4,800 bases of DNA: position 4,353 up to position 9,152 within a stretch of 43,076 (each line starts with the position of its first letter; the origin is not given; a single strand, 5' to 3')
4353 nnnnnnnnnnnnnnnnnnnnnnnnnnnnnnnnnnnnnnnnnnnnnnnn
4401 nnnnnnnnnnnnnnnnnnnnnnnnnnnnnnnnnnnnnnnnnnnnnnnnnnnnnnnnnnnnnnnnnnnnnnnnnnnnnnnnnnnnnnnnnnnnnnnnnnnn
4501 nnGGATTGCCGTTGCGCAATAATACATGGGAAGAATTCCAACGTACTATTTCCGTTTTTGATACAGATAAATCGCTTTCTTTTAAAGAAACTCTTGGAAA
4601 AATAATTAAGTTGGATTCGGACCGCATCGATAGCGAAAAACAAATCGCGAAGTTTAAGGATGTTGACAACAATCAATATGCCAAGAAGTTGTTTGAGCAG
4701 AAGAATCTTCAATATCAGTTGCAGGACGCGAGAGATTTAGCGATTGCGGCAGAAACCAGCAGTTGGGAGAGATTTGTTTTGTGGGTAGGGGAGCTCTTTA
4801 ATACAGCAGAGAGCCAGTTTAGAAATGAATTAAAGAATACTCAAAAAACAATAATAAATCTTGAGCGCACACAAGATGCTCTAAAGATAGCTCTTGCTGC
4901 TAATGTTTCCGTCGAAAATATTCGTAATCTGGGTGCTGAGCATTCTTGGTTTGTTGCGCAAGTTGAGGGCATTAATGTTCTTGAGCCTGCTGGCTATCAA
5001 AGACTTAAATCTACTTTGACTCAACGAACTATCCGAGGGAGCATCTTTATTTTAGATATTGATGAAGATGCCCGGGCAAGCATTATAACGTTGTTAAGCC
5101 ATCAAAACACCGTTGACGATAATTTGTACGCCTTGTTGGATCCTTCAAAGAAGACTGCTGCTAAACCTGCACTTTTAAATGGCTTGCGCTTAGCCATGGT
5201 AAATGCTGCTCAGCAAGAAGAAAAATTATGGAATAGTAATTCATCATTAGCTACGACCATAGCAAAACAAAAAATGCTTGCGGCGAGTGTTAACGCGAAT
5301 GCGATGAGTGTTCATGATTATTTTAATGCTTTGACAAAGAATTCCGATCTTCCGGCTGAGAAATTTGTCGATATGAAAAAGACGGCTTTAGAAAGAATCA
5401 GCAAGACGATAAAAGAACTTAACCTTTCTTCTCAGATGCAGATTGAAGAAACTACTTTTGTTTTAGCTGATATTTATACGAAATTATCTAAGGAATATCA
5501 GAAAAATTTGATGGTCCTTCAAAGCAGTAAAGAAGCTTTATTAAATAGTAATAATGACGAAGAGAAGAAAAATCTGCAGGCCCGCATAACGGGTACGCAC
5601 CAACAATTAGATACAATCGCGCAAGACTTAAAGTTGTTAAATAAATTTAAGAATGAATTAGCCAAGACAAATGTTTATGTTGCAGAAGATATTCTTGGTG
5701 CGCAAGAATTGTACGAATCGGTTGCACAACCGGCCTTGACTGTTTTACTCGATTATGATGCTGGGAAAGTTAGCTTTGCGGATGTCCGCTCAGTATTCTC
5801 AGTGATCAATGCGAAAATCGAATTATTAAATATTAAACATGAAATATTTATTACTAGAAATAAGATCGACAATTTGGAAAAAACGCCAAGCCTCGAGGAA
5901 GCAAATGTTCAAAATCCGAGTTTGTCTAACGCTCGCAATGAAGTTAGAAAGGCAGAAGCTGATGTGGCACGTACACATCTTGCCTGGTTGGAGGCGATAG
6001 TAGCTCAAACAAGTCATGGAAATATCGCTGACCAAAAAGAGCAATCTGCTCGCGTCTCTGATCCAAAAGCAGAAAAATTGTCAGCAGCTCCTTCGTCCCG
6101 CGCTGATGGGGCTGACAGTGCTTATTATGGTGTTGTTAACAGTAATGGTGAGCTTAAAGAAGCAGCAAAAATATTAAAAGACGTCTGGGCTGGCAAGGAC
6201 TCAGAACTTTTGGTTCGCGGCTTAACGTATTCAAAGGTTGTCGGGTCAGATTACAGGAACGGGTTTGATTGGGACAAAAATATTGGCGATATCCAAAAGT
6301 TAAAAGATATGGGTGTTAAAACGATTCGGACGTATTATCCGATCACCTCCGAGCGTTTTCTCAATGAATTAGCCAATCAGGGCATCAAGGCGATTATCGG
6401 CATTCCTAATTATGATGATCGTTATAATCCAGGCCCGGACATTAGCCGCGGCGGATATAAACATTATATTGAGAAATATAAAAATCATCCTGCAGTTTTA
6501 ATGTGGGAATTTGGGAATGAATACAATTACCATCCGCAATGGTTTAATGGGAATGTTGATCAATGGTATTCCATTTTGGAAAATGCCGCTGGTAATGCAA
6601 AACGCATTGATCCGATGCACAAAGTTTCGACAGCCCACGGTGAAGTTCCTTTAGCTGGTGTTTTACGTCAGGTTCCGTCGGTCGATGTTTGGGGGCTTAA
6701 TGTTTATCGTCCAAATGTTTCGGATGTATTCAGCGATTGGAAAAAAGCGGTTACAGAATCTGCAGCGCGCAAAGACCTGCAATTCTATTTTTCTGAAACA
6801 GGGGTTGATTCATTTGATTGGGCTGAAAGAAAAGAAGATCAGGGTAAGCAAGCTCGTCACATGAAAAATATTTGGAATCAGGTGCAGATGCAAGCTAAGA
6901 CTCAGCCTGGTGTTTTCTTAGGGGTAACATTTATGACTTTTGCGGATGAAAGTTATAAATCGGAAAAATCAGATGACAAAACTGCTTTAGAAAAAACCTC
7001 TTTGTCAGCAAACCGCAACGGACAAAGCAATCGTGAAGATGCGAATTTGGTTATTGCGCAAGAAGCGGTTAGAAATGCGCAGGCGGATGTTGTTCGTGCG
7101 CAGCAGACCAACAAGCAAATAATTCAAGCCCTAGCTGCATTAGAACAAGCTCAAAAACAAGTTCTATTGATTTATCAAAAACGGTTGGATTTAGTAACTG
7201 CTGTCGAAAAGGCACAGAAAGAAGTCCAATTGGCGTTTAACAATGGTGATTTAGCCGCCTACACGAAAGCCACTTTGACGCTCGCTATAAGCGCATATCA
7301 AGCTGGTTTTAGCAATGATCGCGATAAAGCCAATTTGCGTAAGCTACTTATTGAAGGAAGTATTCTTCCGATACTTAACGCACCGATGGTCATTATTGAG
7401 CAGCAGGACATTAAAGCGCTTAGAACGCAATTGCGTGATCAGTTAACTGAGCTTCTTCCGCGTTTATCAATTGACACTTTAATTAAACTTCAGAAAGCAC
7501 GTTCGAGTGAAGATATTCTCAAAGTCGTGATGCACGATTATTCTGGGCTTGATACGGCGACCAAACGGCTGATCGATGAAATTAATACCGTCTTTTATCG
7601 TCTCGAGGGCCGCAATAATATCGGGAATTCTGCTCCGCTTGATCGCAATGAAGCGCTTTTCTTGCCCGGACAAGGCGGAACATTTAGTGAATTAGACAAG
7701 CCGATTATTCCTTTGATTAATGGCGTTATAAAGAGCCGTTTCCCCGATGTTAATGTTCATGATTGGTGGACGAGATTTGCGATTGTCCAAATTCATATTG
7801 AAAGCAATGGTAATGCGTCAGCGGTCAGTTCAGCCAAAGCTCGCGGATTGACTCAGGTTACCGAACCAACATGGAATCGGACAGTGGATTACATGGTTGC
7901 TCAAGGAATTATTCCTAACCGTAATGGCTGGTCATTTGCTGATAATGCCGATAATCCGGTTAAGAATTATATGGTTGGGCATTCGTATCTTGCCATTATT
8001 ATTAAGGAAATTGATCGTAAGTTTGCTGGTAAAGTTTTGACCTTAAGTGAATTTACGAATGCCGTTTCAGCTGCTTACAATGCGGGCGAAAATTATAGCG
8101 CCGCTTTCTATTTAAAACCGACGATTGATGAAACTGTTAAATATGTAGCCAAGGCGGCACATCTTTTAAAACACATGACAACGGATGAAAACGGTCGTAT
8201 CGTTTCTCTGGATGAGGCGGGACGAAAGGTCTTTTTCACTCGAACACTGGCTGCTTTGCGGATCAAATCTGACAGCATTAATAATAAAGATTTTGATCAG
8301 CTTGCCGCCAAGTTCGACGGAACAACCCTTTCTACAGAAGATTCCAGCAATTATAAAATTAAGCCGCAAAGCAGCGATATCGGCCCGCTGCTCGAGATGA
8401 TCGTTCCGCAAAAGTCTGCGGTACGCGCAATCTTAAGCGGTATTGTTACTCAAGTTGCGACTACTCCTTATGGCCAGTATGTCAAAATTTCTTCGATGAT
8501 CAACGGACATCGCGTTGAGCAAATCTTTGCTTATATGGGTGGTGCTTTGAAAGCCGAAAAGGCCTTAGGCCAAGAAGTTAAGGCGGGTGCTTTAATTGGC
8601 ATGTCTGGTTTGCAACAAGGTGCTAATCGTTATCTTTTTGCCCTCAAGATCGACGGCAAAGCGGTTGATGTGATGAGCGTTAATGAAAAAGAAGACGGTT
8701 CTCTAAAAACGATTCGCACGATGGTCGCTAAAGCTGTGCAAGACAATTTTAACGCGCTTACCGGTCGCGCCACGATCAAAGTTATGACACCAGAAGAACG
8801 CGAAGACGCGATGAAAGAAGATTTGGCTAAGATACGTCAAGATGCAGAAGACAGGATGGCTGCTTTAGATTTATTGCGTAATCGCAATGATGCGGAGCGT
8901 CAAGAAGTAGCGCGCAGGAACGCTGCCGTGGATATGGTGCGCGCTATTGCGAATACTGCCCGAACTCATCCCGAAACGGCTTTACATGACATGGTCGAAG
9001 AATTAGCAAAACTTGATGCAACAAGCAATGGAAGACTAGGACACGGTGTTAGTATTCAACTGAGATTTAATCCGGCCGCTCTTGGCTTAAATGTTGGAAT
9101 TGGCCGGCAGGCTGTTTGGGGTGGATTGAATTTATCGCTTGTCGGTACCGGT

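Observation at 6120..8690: Cell-wall attack cassette: GH-A glycosidase, lytic transglycosylase and a catalytically degenerate LytM domain within 2.6 kb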

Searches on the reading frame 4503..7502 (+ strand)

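Call 7: search_protein_families(library=pfam, proteins=[window:4503-7502:+], max_evalue=0.01)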
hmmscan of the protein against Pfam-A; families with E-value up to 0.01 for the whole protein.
window:4503-7502:+ (1000 aa): 1 family
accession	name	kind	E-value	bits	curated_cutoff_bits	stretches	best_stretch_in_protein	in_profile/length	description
PF02836.23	Glyco_hydro_2_C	-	0.00079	19.1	21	0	654-676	116-138/302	Glycosyl hydrolases family 2, TIM barrel domain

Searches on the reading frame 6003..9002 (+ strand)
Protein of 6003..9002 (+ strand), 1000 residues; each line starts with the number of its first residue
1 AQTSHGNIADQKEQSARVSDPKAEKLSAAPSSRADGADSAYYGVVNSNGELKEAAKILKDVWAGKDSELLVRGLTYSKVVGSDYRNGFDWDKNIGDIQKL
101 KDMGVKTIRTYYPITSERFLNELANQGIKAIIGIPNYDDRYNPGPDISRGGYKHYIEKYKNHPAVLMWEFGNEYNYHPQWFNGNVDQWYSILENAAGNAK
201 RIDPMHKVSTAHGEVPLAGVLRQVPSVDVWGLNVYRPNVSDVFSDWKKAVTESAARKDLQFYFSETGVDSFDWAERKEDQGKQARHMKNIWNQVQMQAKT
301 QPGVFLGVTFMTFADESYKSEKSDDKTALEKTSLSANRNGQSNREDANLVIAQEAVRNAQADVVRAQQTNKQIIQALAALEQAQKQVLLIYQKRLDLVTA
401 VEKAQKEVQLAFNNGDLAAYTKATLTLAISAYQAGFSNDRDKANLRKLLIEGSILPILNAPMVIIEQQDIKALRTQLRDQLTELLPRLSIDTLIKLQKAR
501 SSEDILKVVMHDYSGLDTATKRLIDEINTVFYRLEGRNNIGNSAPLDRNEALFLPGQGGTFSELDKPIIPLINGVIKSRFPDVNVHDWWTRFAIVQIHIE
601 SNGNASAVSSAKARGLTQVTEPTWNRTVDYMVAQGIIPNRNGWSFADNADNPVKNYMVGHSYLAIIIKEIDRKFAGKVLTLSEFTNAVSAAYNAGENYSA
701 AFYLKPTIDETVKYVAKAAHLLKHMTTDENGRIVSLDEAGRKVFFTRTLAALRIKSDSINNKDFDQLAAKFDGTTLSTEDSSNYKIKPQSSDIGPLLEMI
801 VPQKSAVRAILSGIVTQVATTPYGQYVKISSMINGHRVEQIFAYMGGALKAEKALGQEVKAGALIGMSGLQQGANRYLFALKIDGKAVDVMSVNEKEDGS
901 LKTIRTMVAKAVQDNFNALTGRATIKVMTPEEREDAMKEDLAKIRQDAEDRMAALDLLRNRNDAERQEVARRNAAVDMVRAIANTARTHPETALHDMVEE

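Call 6: search_protein_families(library=pfam, proteins=[window:6003-9002:+], max_evalue=0.01)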
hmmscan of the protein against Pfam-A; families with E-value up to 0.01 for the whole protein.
window:6003-9002:+ (1000 aa): 3 families
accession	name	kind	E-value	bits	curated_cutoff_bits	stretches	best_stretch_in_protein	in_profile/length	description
PF01464.25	SLT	-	2.6e-12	46.8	21.3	1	597-697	21-99/117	Transglycosylase SLT domain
PF01551.29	Peptidase_M23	-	4e-06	27.4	28.7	1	800-889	9-95/96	Peptidase family M23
PF02836.23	Glyco_hydro_2_C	-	0.0013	18.3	21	0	154-176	116-138/302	Glycosyl hydrolases family 2, TIM barrel domain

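Call 12: find_homologous_proteins(query=window:6090-8702:+, max_evalue=0.001)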
Query window:6090-8702:+ (871 aa): 14 proteins with E <= 0.001 among 8000 candidates.
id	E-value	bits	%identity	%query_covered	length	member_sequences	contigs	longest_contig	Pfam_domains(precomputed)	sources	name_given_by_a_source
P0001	3.6e-87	311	56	29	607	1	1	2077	PF02836.24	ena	-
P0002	1.7e-80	289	57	28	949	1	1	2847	-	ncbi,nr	ncbi:MAG: hypothetical protein PHE83_19230, partial [Opitutaceae bacterium]|nr:hypothetical protein 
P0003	3.5e-60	222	47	28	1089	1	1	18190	PF18099.8,PF16990.12,PF07691.18,PF17957.8,PF18962.8,PF16640.12,PF02836.24,PF03422.22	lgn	-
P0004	8.8e-57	211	46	26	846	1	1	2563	PF02836.24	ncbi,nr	ncbi:MAG: hypothetical protein FJZ15_06470, partial [Candidatus Omnitrophica bacterium]|nr:hypotheti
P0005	9.9e-56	207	46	29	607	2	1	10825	PF02836.24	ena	-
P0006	1.3e-52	197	42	29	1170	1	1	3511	-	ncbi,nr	ncbi:MAG: hypothetical protein HY350_01560, partial [Candidatus Omnitrophica bacterium]|nr:hypotheti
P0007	2.4e-50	189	50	23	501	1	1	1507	PF03198.21,PF02836.24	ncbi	ncbi:unnamed protein product, partial [marine sediment metagenome]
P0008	1.3e-44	170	42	26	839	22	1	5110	PF02836.24,PF02055.23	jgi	-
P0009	9.8e-42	161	34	34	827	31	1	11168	PF02836.24,PF02055.23,PF17189.11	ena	-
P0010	4.2e-38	149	40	29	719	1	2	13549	PF18962.8,PF02836.24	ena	-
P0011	5.0e-35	139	36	31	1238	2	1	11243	PF02836.24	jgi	jgi:hypothetical protein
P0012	1.0e-7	48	29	29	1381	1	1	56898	PF17963.8,PF17892.8,PF17803.8,PF19076.7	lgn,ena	-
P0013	1.3e-6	45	28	27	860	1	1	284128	PF15711.11,PF02836.24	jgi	jgi:hypothetical protein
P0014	7.5e-5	39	26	26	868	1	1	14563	PF15711.11,PF17957.8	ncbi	-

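Call 17: find_related_loci(query=window:6090-8702:+, collection=genome_contigs, flank=10000)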
Query window:6090-8702:+ (871 aa) in genome_contigs; peptide patterns used: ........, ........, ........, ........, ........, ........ (x = any residue, [..] = any of these).
135 stretches matched a pattern; 28 encode a relative of the query (tblastn E <= 1e-3); 27 distinct loci.
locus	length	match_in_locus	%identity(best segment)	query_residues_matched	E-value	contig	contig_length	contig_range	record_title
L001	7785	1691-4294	89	1-868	0e+0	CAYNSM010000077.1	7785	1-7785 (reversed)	MAG TPA_asm: uncultured Planctomycetales bacterium isolate SRP278252_co1_54 genome assembly, contig: NODE_17607_length_7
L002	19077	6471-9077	92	1-869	0e+0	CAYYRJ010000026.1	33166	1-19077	MAG TPA_asm: uncultured Planctomycetales bacterium isolate SRP278252_co1_150 genome assembly, contig: NODE_2035_length_3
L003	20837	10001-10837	54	37-316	8e-92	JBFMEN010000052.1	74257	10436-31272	MAG: Candidatus Omnitrophota bacterium isolate MAG246 MAG246_52, whole genome shotgun sequence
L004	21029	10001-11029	48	40-358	1e-90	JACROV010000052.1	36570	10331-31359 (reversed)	MAG: Candidatus Omnitrophota bacterium isolate NC_groundwater_1970_Pr3_S-0.2um_51_5 scaffold_456457, whole genome shotgu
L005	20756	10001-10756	56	40-291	3e-87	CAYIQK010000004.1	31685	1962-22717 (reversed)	MAG TPA_asm: uncultured Planctomycetales bacterium isolate ERP119705_co25_244 genome assembly, contig: NODE_671_length_3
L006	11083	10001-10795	54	37-291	1e-82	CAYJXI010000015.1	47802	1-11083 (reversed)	MAG TPA_asm: uncultured Planctomycetales bacterium isolate ERP125453_co1_481 genome assembly, contig: NODE_528_length_47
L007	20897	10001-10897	46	11-316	1e-79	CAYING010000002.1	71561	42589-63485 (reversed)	MAG TPA_asm: uncultured Planctomycetales bacterium isolate ERP119705_co25_670 genome assembly, contig: NODE_105_length_7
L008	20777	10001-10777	50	30-294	7e-79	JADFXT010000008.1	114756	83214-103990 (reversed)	MAG: Candidatus Omnitrophota bacterium isolate nDJH15bin6 nDJH15_bin6_NODE_8_length_114756_cov_10.636235, whole genome s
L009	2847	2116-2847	57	37-282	5e-81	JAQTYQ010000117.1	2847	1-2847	MAG: Opitutaceae bacterium isolate STC_40 NODE_132108_length_2847_cov_2.349632_Sandtown_C, whole genome shotgun sequence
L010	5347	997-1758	51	37-290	5e-73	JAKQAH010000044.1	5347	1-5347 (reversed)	MAG: Candidatus Omnitrophota bacterium isolate USCA_maxbin.193_sub k141_765566, whole genome shotgun sequence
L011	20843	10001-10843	44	36-317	2e-66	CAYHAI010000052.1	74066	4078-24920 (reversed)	MAG TPA_asm: uncultured Planctomycetales bacterium isolate ERP119294_co2_437 genome assembly, contig: k141_3972253, whol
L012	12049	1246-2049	45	40-311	4e-64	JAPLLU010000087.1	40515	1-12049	MAG: Candidatus Omnitrophota bacterium isolate LacPavin_0920_SED5_MAG_40_17 LacPavin_0920_SED5_scaffold_1747524, whole g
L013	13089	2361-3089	47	42-291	1e-62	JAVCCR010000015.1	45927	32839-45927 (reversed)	MAG: Candidatus Gygaella obscura isolate MAG_3300035698_1934 Ga0374944_274680, whole genome shotgun sequence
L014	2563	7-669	45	65-295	3e-62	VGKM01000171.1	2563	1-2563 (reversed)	MAG: Candidatus Omnitrophota bacterium isolate K_DeepCast_150m_m1_084 K_DeepCast_150m_m1_084_Ga0194126_10089205, whole g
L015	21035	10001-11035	43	41-378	1e-72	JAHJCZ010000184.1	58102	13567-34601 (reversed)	MAG: Candidatus Omnitrophota bacterium isolate Modern_marine.mb.324 Modern_marine.mb.324_k141_2497750, whole genome shot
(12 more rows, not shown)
